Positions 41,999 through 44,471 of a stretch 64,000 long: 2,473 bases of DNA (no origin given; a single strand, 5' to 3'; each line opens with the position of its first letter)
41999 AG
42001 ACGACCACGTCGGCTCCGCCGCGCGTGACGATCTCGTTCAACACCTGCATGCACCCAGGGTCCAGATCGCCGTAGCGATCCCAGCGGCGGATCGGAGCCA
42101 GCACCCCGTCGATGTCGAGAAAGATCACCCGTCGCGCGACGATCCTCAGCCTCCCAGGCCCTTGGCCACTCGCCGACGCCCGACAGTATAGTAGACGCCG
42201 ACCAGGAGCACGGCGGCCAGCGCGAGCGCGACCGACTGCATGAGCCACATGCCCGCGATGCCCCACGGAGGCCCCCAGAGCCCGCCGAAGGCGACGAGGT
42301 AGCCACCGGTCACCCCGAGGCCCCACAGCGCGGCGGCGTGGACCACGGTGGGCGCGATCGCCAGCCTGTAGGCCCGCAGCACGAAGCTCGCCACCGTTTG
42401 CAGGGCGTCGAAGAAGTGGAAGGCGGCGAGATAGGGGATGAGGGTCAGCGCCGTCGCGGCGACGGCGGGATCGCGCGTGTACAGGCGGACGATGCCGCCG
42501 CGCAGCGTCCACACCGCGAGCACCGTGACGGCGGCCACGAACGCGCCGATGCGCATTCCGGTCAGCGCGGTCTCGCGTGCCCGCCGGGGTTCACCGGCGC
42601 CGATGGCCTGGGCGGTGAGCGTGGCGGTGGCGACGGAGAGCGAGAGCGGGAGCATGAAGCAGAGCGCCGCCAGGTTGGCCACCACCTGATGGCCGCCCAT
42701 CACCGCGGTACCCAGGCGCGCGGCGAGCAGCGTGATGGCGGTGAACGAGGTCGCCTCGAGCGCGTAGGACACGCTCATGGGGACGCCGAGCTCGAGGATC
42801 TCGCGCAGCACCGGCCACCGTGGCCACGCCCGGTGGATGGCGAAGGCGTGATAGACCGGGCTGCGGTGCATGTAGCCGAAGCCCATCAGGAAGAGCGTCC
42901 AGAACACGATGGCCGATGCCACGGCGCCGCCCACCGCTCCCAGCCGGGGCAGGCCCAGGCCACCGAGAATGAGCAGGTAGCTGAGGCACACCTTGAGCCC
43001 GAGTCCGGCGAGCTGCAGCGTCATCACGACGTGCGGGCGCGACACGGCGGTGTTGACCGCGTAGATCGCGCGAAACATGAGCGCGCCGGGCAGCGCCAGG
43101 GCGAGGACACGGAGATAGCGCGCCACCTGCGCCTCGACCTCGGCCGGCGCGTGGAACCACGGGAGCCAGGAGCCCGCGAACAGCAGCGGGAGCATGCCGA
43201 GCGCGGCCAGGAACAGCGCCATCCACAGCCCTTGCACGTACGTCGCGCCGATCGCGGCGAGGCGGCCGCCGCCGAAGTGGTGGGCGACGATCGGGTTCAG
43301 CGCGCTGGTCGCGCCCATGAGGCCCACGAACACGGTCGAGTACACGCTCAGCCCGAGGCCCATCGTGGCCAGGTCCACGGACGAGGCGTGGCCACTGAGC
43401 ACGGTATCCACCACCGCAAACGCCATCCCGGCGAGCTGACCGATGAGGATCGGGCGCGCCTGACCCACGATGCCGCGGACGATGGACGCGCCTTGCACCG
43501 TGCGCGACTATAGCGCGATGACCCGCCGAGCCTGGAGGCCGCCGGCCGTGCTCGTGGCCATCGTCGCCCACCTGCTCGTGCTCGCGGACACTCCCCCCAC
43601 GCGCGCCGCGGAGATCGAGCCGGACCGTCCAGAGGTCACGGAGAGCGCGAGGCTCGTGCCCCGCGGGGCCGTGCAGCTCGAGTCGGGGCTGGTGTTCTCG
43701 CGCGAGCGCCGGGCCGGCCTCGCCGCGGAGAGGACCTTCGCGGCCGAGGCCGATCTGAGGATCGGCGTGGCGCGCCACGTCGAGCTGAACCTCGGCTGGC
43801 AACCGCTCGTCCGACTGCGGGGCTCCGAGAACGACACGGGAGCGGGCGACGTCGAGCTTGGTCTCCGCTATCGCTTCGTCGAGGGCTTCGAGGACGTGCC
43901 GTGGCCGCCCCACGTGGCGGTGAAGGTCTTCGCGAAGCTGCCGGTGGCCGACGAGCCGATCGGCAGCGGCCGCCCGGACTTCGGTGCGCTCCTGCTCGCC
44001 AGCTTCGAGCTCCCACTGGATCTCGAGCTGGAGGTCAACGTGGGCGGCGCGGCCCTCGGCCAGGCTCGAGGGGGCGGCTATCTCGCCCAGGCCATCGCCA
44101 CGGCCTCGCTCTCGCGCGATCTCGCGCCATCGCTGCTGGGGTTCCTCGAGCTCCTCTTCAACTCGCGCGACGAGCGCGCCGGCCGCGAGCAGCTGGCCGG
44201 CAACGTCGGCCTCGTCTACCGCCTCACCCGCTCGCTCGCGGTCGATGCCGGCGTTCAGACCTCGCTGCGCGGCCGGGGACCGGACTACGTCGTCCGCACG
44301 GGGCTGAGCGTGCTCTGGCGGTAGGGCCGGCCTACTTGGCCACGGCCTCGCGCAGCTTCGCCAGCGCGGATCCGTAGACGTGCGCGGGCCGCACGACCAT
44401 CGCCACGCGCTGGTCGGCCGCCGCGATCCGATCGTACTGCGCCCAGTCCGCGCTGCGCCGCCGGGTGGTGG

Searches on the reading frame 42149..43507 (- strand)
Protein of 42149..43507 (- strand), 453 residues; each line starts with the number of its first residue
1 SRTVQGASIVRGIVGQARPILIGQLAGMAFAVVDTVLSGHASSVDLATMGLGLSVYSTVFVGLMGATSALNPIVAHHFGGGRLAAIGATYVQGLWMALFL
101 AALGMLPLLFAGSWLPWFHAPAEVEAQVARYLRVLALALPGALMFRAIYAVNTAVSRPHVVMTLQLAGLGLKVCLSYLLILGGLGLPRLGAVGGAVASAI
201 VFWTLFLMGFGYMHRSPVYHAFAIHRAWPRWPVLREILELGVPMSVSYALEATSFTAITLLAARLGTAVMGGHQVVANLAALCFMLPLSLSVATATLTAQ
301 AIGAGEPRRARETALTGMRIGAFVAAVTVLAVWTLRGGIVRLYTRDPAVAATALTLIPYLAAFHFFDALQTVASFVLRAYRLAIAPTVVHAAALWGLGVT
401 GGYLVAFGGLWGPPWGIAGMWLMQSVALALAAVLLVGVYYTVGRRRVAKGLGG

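Call 52: search_protein_families(library=pfam, proteins=[window:42149-43507:-], max_evalue=0.001)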
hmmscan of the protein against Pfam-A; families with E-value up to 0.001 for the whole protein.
window:42149-43507:- (453 aa): 1 family
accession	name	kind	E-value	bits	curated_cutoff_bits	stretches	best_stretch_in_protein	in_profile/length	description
PF01554.23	MatE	-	4.6e-46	156.9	24.9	2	243-404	1-161/161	MatE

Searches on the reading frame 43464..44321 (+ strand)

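Call 52: search_protein_families(library=pfam, proteins=[window:43464-44321:+], max_evalue=0.001)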
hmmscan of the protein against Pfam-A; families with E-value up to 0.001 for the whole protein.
window:43464-44321:+ (286 aa): 1 family
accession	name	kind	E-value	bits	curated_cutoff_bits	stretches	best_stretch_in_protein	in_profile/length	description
PF13557.12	Phenol_MetA_deg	-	1.6e-07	32.1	22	1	54-283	2-240/242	Putative MetA-pathway of phenol degradation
